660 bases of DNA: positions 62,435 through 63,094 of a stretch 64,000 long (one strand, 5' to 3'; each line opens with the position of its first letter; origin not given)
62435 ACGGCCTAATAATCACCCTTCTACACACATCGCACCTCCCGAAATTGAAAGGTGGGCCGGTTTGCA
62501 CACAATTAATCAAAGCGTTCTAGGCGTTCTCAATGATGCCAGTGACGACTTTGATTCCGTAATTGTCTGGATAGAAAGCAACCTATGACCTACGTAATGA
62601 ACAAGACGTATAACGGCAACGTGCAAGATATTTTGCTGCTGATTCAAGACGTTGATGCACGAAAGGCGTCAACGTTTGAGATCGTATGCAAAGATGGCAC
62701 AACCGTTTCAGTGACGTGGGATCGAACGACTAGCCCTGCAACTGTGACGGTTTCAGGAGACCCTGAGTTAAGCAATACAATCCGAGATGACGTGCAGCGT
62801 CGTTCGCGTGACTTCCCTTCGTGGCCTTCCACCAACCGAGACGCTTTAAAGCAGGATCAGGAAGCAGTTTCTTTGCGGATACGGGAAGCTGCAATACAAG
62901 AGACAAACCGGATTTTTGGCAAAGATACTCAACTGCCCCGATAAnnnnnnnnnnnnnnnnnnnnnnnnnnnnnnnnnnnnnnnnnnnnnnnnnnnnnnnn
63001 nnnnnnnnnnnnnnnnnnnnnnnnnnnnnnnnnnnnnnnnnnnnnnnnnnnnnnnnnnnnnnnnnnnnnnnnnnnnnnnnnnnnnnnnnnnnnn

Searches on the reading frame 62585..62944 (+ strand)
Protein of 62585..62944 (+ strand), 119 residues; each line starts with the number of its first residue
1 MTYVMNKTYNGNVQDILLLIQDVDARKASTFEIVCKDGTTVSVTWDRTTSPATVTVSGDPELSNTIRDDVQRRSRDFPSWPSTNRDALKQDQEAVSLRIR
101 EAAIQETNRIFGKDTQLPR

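Call 24: find_encoding_contigs(protein=window:62585-62944:+, flank=10000, max_places=3)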
Protein window:62585-62944:+ (119 aa): 1 contig read that carries it; 1 place shown.
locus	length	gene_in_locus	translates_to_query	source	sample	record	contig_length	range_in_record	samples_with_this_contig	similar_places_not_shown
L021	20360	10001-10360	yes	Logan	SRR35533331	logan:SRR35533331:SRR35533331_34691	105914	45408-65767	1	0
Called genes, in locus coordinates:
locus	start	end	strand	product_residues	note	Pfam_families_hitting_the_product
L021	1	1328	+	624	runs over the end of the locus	PF06048:DUF927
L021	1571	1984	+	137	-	-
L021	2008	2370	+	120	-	-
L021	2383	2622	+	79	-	-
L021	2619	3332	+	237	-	PF00574:CLP_protease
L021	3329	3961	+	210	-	PF00092:VWA (weak), PF13519:VWA_2 (weak)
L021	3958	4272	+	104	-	-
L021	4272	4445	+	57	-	-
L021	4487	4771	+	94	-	-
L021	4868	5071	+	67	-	-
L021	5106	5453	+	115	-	-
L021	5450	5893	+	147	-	-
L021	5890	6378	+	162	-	-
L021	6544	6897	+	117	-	-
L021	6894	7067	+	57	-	-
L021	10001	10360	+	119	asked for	-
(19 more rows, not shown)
